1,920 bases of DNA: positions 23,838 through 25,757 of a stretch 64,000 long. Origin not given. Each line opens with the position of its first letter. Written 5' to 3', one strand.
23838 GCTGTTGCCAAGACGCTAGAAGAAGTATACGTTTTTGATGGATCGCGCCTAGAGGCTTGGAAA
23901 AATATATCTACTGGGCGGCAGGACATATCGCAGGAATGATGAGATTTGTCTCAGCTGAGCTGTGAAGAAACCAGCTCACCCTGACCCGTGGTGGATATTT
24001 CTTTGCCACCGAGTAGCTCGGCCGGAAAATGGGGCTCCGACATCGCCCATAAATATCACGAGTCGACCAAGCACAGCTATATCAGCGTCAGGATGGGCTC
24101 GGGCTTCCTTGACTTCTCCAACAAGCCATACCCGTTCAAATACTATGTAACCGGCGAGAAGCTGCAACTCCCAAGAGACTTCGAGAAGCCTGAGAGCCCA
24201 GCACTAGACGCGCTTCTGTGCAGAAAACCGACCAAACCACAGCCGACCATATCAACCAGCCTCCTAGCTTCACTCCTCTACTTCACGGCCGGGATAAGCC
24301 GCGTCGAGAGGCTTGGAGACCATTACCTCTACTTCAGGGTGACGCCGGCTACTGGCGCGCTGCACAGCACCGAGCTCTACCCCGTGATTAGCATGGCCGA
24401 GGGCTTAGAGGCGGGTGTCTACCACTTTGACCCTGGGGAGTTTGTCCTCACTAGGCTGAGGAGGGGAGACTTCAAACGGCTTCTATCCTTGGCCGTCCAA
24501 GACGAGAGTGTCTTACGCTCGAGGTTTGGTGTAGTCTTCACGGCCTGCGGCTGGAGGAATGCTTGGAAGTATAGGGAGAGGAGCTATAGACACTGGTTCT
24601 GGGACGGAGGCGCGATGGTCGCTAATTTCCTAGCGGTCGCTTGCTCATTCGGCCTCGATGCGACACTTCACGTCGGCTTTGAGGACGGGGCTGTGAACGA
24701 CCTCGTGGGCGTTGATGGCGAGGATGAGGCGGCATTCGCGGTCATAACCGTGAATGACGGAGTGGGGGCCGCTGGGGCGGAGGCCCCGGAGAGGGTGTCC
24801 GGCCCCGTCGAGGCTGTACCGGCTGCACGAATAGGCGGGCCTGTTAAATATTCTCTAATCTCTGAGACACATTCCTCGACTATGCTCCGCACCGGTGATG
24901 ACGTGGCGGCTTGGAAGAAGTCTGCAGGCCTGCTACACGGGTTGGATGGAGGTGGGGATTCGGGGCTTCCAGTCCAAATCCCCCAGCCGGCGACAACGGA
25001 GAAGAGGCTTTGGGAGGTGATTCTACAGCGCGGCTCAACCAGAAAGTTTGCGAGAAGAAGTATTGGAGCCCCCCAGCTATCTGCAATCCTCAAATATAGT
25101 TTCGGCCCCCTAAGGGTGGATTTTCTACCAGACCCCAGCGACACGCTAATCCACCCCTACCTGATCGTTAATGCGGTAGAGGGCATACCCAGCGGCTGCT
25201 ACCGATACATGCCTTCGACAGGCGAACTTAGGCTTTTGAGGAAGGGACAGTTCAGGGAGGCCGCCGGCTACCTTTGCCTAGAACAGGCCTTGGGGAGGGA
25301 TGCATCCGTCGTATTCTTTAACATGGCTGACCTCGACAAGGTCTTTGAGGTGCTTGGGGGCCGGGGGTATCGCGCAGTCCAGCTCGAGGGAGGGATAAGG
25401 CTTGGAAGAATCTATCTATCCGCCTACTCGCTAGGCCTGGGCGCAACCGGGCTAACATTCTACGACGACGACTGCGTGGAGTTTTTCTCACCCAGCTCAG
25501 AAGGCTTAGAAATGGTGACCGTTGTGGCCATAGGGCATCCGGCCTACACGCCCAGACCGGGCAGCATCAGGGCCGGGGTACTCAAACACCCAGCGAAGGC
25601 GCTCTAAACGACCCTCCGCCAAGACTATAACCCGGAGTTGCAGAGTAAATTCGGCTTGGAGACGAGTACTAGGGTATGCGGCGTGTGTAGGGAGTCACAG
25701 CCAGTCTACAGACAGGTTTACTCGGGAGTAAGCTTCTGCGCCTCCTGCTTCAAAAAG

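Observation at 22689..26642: ThiI, a two-domain SagB/nitroreductase-type dehydrogenase, and a TtuA/NcsA-type tRNA 2-thiolase in one tight co-directional cluster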

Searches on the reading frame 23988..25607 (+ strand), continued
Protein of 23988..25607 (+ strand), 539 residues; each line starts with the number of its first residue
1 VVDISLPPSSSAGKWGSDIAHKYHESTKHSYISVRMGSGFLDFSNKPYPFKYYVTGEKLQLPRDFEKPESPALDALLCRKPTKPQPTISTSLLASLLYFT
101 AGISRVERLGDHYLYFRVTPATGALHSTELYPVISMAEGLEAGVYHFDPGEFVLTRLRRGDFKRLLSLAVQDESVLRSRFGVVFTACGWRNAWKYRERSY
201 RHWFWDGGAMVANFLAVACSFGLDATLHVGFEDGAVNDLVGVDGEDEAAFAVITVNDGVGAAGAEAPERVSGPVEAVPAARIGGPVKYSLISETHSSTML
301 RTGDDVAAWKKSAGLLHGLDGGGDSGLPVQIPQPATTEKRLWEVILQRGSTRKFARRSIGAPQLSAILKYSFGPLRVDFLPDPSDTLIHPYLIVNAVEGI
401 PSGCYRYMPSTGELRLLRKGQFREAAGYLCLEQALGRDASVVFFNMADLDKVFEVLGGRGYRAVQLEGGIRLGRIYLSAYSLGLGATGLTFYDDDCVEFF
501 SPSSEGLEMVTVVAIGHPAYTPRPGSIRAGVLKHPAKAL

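Call 44: search_solved_structures(query=window:23988-25607:+, max_evalue=0.001, show_alignments=5)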
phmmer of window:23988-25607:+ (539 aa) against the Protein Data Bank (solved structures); distinct sequences matched with E-value up to 0.001: 5.
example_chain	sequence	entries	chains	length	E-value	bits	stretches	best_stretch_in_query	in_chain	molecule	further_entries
3eo7_A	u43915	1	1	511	3.6e-44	154.7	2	346-516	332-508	Putative Nitroreductase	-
6gos_C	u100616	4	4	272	0.00027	23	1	117-248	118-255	Microcin B17-processing protein McbC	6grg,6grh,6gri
8pz5_A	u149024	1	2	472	0.0004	22.5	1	116-249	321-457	SagB-type dehydrogenase domain protein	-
5lq4_B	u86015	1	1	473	0.0004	22.5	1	116-249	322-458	CyaGox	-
5lq4_A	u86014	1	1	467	0.00043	22.4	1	93-249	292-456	CyaGox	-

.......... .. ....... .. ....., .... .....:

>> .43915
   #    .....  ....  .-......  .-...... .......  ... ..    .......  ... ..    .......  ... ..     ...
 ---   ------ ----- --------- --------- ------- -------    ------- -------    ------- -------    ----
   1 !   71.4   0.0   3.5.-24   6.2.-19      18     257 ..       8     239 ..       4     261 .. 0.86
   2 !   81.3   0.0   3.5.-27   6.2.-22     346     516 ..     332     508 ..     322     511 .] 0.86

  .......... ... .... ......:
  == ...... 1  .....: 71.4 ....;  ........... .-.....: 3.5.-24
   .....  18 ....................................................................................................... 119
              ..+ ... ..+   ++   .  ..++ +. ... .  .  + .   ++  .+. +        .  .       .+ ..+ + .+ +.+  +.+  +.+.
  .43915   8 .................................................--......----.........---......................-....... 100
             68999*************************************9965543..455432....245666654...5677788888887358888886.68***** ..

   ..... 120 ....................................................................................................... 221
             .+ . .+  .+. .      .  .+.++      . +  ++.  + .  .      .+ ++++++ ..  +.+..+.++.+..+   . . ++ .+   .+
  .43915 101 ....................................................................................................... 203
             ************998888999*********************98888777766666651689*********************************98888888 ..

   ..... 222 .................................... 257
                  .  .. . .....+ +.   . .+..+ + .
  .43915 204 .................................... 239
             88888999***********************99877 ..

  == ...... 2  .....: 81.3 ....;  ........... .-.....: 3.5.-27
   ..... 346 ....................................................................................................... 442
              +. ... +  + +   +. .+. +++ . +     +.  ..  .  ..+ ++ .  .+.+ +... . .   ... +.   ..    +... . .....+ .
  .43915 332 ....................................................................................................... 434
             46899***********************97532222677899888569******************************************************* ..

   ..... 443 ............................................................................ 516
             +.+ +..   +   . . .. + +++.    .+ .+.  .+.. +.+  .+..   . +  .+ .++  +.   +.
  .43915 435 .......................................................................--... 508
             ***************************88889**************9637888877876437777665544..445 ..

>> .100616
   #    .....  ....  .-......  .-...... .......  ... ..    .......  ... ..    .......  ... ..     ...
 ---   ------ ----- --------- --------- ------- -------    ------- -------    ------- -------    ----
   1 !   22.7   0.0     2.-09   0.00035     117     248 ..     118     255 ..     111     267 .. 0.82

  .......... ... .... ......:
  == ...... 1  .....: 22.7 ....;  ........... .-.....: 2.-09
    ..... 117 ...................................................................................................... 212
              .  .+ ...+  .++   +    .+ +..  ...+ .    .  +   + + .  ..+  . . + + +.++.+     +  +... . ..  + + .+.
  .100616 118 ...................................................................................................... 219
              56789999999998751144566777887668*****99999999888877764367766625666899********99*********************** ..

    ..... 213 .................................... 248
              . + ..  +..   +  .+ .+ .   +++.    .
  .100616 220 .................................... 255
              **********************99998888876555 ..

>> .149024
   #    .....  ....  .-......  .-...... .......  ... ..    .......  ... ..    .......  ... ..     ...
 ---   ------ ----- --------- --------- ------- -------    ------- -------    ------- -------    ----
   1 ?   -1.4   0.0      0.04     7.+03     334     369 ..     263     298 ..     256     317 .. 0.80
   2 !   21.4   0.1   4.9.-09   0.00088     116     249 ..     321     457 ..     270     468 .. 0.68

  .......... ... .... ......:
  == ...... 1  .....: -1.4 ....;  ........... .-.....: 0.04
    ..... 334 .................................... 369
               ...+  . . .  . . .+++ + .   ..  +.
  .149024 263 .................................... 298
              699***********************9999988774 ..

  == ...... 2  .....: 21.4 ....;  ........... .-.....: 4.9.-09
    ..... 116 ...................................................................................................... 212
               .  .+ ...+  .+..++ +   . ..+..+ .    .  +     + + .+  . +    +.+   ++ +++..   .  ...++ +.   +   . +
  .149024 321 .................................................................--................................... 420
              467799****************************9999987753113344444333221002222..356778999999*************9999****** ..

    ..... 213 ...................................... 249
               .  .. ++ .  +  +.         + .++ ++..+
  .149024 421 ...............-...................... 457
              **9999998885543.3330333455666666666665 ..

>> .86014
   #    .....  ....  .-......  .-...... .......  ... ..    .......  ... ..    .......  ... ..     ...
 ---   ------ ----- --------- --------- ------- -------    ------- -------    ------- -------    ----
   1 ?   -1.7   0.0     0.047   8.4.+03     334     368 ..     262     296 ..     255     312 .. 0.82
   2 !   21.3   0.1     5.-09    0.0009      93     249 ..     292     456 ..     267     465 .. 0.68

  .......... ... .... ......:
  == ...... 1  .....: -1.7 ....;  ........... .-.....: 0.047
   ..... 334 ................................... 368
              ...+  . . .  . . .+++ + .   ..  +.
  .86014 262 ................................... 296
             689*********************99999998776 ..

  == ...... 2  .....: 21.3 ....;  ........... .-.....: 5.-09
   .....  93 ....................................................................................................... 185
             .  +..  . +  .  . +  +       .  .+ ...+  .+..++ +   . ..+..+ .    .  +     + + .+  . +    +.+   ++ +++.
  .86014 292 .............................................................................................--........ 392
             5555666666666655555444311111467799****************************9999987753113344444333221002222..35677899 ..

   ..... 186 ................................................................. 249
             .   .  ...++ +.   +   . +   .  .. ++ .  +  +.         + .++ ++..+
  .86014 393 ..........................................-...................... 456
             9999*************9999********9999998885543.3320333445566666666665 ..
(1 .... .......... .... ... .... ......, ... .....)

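Call 59: search_protein_families(library=ncbifam, proteins=[L018:7555-8757:+, L018:10421-11317:+, L169:3783-4967:+, L169:6618-7490:+], max_evalue=0.001)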
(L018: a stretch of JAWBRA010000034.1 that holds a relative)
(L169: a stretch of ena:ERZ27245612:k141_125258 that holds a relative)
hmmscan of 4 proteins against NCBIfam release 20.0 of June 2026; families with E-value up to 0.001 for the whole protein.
L018:7555-8757:+ (401 aa): 5 families
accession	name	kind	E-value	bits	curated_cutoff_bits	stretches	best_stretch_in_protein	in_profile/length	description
TIGR00342.1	TIGR00342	equivalog_domain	5.1e-86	289.1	264.5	1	8-365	1-367/373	tRNA uracil 4-sulfurtransferase ThiI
NF006222.0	PRK08349.1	subfamily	1.2e-36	126.4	251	1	175-358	2-187/198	hypothetical protein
TIGR00364.1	TIGR00364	equivalog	9.4e-08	31.8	150.3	0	178-222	3-45/201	7-cyano-7-deazaguanine synthase QueC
NF001138.1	PRK00143.1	equivalog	7.4e-06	25.1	284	1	175-224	1-50/345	tRNA 2-thiouridine(34) synthase MnmA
TIGR00420.1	trmU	equivalog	0.00031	19.7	236.95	0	175-214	2-41/351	tRNA 2-thiouridine(34) synthase MnmA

L018:10421-11317:+ (299 aa): 10 families
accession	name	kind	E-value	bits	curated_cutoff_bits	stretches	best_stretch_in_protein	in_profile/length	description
NF047749.1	tRNAThiolNcsA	equivalog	5.9e-53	180.1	500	1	1-298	3-321/322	tRNA 2-thiolation protein NcsA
NF049949.1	tRNAsynTtuAPyrococ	equivalog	3.2e-38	131.6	450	1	1-292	3-289/292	tRNA-5-methyluridine(54) 2-sulfurtransferase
NF007972.0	PRK10696.1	equivalog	9.7e-31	107.1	272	1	26-269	21-256/295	tRNA 2-thiocytidine(32) synthetase TtcA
TIGR00269.1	TIGR00269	hypoth_equivalog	2.5e-26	92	62.75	1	198-296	1-104/104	TIGR00269 family protein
TIGR02432.1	lysidine_TilS_N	equivalog_domain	1.2e-14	54.7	93.6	1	48-241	1-185/189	tRNA lysidine(34) synthetase TilS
NF007942.0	PRK10660.1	equivalog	2.4e-05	23.3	606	1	42-182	13-136/439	tRNA lysidine(34) synthetase TilS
TIGR00268.2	TIGR00268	equivalog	2.9e-05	23.5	150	1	42-171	9-124/259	ATP-dependent sacrificial sulfur transferase LarE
NF010367.0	PRK13795.1-2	equivalog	0.00036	19.1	456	1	34-118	230-307/584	hypothetical protein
NF006351.0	PRK08576.1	equivalog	0.00046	18.9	290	1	27-115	219-296/436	hypothetical protein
NF010366.0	PRK13795.1-1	equivalog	0.00069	17.9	745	0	47-118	267-333/667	hypothetical protein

L169:3783-4967:+ (395 aa): 4 families
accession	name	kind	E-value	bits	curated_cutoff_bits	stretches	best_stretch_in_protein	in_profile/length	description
TIGR00342.1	TIGR00342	equivalog_domain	5.9e-82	275.7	264.5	1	5-362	1-367/373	tRNA uracil 4-sulfurtransferase ThiI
NF006222.0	PRK08349.1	subfamily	1.7e-36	126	251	1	172-356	2-188/198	hypothetical protein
TIGR00364.1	TIGR00364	equivalog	2.6e-06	27.1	150.3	0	175-206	3-34/201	7-cyano-7-deazaguanine synthase QueC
NF001138.1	PRK00143.1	equivalog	3.6e-05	22.9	284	1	172-221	1-50/345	tRNA 2-thiouridine(34) synthase MnmA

L169:6618-7490:+ (291 aa): 9 families
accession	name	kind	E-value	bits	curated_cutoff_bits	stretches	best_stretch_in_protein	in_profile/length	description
NF047749.1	tRNAThiolNcsA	equivalog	5.9e-51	173.5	500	1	2-289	11-320/322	tRNA 2-thiolation protein NcsA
NF049949.1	tRNAsynTtuAPyrococ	equivalog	3.6e-39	134.7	450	1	7-285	16-290/292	tRNA-5-methyluridine(54) 2-sulfurtransferase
NF007972.0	PRK10696.1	equivalog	2.4e-31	109.1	272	1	19-255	22-250/295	tRNA 2-thiocytidine(32) synthetase TtcA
TIGR00269.1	TIGR00269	hypoth_equivalog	2.7e-23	82.2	62.75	1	190-286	1-102/104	TIGR00269 family protein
TIGR02432.1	lysidine_TilS_N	equivalog_domain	6.1e-15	55.6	93.6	1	40-232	1-184/189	tRNA lysidine(34) synthetase TilS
TIGR00268.2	TIGR00268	equivalog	1.1e-05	24.9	150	1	34-163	9-124/259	ATP-dependent sacrificial sulfur transferase LarE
NF007942.0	PRK10660.1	equivalog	2.4e-05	23.3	606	1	35-173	14-135/439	tRNA lysidine(34) synthetase TilS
NF006351.0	PRK08576.1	equivalog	0.00016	20.4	290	1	17-104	217-293/436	hypothetical protein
NF010367.0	PRK13795.1-2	equivalog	0.00081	18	456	0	30-110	234-307/584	hypothetical protein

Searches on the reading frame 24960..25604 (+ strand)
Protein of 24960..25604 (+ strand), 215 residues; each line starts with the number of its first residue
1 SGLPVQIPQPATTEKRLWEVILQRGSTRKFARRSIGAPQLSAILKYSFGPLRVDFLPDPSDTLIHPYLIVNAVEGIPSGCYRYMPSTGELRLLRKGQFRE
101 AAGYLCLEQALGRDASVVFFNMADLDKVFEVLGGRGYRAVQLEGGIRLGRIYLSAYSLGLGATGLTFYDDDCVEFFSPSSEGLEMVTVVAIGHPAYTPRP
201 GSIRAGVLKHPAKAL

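Call 59: search_protein_families(library=ncbifam, proteins=[window:24960-25604:+], max_evalue=0.001)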
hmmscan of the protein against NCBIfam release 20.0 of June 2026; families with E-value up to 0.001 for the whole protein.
window:24960-25604:+ (215 aa): 2 families
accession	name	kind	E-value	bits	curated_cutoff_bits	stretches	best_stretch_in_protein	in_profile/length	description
TIGR03605.1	antibiot_sagB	domain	2.7e-15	56.3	78.4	1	65-176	42-155/173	SagB family peptide dehydrogenase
TIGR04511.1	SagB_rel_DH_2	exception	2.6e-07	30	240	1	6-162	163-336/380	putative peptide maturation dehydrogenase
